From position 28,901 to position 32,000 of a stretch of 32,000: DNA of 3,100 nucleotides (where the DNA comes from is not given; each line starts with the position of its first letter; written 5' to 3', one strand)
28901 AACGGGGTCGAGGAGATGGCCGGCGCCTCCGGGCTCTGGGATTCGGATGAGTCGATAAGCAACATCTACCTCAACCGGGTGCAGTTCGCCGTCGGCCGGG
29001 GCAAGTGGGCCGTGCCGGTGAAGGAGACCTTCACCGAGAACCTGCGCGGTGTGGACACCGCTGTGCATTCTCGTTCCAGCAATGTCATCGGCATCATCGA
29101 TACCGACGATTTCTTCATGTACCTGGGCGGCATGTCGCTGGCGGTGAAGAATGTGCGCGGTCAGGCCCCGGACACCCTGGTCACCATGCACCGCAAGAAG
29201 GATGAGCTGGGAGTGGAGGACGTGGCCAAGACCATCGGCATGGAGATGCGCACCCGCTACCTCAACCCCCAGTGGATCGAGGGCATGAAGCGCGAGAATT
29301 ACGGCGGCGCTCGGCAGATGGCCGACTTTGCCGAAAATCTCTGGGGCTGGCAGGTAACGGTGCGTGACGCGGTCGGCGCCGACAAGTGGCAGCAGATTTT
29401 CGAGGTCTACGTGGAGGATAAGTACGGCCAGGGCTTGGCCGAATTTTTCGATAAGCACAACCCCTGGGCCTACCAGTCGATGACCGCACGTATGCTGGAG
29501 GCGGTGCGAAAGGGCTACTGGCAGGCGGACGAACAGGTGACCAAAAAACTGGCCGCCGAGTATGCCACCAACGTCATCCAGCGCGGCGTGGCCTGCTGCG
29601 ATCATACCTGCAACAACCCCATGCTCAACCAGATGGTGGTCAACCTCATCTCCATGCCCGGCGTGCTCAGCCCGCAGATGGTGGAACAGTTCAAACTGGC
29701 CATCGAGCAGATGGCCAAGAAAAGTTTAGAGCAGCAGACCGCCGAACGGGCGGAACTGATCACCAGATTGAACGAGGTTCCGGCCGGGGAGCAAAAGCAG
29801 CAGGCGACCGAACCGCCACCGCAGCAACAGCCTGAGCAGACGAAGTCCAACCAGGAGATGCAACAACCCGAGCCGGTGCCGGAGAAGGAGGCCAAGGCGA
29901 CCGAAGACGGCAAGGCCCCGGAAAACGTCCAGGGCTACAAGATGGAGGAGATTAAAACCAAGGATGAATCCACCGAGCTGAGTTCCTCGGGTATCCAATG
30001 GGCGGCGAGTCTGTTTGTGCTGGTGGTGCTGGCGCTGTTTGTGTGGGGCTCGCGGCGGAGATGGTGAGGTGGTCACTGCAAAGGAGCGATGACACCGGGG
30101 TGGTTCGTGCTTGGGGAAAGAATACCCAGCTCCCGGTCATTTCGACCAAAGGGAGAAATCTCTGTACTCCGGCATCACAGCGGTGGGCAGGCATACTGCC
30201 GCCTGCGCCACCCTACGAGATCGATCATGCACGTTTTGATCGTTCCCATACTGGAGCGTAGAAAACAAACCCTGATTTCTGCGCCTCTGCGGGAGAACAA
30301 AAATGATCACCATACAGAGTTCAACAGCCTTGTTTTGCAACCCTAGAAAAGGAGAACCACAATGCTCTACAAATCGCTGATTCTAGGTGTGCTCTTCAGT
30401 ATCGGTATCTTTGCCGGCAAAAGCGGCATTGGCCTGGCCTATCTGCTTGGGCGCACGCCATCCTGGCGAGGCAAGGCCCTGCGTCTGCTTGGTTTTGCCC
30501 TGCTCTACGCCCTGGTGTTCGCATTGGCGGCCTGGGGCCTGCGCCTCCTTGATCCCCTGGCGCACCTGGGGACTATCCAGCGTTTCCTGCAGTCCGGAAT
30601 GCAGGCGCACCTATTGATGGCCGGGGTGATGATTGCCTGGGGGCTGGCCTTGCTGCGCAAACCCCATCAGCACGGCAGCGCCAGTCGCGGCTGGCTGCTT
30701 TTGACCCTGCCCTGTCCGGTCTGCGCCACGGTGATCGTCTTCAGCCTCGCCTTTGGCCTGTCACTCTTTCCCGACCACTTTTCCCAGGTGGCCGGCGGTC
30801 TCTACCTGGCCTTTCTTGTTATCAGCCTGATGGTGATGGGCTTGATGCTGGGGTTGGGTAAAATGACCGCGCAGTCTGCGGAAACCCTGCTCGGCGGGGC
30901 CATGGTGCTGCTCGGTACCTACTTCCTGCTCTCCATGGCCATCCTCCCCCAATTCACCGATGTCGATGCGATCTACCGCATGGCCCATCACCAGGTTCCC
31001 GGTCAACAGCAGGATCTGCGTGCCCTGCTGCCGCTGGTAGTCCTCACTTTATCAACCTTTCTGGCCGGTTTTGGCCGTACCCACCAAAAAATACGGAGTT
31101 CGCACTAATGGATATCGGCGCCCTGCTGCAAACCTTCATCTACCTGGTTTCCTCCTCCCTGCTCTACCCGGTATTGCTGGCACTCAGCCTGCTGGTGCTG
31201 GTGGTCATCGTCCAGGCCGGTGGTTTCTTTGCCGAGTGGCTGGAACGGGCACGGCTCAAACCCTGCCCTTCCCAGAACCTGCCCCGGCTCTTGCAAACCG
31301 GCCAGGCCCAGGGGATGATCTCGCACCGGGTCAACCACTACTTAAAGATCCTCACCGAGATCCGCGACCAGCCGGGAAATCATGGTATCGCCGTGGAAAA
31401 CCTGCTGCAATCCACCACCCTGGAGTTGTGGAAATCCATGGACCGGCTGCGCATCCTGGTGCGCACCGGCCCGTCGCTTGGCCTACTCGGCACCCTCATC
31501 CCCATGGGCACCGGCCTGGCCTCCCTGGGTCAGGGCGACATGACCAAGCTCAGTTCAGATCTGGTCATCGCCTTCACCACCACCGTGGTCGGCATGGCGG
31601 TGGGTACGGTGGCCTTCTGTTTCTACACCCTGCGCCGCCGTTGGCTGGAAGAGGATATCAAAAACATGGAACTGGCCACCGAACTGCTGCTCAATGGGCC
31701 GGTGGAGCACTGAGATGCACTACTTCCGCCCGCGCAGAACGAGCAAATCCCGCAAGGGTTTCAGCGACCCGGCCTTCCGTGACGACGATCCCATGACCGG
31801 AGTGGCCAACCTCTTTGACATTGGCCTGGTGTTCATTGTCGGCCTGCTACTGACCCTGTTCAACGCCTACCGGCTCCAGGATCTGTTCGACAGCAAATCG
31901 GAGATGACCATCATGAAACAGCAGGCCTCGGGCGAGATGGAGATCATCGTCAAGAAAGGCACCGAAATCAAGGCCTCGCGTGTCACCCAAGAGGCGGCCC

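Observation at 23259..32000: B12-riboswitch operon putting a CobN-type chelatase homologue and CbiZ outside the cytoplasm next to a proton-channel trio: candidate PMF-driven periplasmic corrinoid (de)chelation/remodelling machine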

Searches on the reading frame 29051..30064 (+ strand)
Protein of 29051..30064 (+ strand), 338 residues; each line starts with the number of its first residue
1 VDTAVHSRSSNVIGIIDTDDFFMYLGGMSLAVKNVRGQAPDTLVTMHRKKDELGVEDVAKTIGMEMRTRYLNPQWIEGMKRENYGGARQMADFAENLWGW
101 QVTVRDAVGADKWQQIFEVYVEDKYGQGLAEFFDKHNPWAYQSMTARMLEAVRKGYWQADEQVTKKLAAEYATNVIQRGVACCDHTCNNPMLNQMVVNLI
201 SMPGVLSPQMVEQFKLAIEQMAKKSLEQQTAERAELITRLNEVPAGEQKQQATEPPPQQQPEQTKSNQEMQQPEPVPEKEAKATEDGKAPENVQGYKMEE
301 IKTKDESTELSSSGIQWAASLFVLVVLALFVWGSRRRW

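Call 63: search_solved_structures(query=window:29051-30064:+, show_alignments=3, max_evalue=0.00001)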
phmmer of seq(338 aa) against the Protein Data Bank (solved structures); distinct sequences matched with E-value up to 0.00001: 10.
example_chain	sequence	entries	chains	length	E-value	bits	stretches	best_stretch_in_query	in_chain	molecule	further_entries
9d26_A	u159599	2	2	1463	6.5e-36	127.2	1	2-198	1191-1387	HmuS heme dechelatase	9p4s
7c6o_A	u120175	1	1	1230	2.4e-19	72.8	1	13-159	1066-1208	Cobalamin biosynthesis protein CobN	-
9fpc_A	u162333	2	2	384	6.3e-17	64.8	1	5-159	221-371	Cobn protein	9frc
9uk9_A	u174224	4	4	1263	4.7e-16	62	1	5-159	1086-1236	Cobaltochelatase subunit CobN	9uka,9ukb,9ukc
6ys9_A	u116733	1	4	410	5.4e-11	45.3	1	9-165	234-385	Magnesium-protoporphyrin methyltransferase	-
6ytn_AAA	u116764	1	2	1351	7.9e-11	44.8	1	13-169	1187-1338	Mg-chelatase subunit ChlH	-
4zhj_A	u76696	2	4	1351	8.1e-11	44.8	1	13-169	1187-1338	Mg-chelatase subunit ChlH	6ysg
6ytj_AAA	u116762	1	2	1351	8.1e-11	44.8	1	13-169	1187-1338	Mg-chelatase subunit ChlH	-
6yt0_B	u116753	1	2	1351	8.1e-11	44.8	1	13-169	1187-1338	Mg-chelatase subunit ChlH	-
5ewu_A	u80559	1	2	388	1.8e-10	43.6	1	55-171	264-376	Magnesium-chelatase subunit ChlH, chloroplastic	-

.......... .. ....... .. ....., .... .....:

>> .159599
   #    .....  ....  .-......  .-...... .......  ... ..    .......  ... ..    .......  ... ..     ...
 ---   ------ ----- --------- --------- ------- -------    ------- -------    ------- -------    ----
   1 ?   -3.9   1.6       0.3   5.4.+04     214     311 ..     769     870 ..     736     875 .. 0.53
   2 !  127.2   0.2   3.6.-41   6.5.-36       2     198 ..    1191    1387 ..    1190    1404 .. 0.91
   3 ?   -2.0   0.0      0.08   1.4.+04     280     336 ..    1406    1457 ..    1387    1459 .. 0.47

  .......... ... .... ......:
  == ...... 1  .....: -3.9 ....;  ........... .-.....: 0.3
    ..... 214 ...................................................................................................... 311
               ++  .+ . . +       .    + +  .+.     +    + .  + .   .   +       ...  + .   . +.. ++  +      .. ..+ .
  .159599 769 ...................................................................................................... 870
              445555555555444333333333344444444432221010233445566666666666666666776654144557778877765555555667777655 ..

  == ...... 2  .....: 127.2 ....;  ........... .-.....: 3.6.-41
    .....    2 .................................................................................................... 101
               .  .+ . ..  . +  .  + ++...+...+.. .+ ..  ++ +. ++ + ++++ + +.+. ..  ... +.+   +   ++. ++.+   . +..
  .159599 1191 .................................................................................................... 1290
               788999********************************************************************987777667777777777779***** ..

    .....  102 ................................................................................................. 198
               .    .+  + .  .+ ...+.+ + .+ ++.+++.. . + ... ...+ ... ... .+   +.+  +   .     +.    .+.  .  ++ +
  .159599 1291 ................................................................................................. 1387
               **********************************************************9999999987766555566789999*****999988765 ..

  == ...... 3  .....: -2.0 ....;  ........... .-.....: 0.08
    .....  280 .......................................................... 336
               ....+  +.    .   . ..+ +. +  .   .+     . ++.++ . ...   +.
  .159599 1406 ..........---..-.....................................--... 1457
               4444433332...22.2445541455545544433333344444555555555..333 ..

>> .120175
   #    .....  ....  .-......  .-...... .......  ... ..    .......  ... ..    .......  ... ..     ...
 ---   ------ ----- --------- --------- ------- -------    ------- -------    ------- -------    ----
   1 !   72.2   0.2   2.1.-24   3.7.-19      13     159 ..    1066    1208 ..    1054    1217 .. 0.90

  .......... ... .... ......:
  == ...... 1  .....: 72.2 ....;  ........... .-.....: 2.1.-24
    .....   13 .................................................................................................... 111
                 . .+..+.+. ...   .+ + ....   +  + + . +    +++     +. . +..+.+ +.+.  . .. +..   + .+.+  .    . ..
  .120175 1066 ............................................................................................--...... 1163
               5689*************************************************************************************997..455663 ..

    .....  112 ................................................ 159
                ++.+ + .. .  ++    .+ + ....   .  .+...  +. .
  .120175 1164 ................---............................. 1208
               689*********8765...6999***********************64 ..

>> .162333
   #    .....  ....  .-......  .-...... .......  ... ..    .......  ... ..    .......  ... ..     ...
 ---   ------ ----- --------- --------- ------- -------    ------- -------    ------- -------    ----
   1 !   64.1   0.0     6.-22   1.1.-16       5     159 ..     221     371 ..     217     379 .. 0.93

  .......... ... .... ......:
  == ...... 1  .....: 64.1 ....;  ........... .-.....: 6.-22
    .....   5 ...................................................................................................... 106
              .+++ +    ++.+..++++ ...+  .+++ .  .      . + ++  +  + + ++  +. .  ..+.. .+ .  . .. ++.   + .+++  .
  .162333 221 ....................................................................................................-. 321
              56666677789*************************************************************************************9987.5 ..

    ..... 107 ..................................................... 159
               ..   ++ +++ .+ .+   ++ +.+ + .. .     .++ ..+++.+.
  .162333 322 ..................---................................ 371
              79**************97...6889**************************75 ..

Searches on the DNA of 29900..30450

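Call 76: search_rna_families(source=window, start=29900, end=30450, threshold=evalue, max_evalue=1)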
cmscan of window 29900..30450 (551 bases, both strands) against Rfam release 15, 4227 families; matches with E-value up to 1: 0.
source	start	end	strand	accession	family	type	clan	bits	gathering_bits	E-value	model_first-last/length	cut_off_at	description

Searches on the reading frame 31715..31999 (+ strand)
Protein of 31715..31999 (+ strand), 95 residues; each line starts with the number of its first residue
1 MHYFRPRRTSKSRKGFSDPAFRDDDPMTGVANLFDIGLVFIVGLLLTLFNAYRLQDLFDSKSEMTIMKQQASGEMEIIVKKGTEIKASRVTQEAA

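Call 10: search_protein_families(library=pfam, proteins=[window:31715-31999:+], max_evalue=0.01)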
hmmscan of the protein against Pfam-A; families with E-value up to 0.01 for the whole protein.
window:31715-31999:+ (95 aa): 1 family
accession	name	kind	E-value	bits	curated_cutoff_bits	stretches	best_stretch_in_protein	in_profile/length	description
PF09919.14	DUF2149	-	2.9e-19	69.6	27.1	1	27-93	1-67/92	Uncharacterized conserved protein (DUF2149)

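Call 11: search_protein_families(library=ncbifam, proteins=[window:31715-31999:+], max_evalue=0.01)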
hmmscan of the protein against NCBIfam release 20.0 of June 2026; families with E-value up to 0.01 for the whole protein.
window:31715-31999:+ (95 aa): 0 families
